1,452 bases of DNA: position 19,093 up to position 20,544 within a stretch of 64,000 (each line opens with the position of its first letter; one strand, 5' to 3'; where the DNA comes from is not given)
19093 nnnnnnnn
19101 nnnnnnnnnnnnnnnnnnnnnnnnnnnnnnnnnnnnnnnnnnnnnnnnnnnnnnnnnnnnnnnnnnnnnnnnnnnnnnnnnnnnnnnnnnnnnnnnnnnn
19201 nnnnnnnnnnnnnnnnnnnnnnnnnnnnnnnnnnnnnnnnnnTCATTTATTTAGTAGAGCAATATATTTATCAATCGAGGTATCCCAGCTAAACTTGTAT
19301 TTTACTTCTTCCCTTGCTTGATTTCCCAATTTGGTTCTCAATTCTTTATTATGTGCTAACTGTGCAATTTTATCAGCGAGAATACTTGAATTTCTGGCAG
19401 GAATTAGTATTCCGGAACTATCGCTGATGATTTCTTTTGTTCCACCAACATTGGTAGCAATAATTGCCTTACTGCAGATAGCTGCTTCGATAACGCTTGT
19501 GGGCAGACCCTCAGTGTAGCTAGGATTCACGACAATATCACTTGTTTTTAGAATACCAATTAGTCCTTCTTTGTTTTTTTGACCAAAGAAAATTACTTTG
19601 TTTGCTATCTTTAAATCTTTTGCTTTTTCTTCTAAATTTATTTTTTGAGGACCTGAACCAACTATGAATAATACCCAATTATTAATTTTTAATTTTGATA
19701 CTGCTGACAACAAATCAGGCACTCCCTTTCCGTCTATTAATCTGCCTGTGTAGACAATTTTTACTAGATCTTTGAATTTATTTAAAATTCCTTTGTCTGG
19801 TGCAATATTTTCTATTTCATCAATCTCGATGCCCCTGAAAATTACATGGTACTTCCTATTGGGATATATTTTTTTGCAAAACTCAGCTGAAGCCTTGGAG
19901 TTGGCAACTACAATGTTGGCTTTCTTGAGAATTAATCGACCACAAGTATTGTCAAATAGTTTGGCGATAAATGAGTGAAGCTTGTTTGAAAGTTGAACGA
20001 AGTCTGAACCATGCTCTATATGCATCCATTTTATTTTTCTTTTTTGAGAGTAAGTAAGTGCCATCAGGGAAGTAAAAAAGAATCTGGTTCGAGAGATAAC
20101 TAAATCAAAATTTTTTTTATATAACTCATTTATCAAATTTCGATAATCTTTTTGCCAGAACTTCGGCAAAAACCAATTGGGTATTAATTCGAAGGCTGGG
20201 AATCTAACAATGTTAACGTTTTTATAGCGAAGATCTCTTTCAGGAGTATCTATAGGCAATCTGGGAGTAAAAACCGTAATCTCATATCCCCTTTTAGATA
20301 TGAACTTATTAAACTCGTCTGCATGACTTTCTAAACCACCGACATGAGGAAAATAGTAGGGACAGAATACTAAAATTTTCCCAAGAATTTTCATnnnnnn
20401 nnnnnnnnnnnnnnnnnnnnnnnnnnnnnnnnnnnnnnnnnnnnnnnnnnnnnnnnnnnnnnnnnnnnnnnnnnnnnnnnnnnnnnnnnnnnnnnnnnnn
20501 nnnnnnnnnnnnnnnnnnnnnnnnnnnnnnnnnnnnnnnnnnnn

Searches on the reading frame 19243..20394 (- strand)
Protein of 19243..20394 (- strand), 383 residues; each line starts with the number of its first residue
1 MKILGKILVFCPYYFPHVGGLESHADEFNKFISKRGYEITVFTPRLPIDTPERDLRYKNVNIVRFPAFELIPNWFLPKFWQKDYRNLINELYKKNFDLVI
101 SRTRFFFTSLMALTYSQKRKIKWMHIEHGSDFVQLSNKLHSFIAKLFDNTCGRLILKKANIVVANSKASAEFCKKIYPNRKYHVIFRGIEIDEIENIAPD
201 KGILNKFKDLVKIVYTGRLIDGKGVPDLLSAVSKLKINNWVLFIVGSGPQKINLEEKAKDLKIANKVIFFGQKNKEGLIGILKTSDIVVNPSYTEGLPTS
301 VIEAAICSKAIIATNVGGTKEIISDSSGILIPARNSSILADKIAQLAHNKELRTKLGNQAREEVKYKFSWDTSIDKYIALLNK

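Call 59: search_protein_families(library=pfam, proteins=[window:19243-20394:-], max_evalue=0.1)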
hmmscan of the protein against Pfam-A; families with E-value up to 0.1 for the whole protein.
window:19243-20394:- (383 aa): 7 families
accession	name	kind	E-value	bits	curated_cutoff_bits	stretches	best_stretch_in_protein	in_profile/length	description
PF00534.26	Glycos_transf_1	-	1e-37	129.7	26.4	1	201-362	6-171/172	Glycosyl transferases group 1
PF13692.12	Glyco_trans_1_4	-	4.8e-29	101.9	27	1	212-349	3-142/142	Glycosyl transferases group 1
PF13439.12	Glyco_transf_4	-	8.9e-19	68.6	28.5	1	18-192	1-169/170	Glycosyltransferase Family 4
PF13579.12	Glyco_trans_4_4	-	2.9e-08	34.6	29.7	1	20-185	2-155/158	Glycosyl transferase 4-like domain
PF13524.12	Glyco_trans_1_2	-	3.1e-05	24.4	25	1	274-377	36-142/144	Glycosyl transferase-like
PF20706.3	GT4-conflict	-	0.00056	19.4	26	1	208-375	195-383/385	Family 4 Glycosyltransferase in conflict systems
PF08323.17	Glyco_transf_5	-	0.038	14.1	22.7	1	6-107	1-92/239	Starch synthase catalytic domain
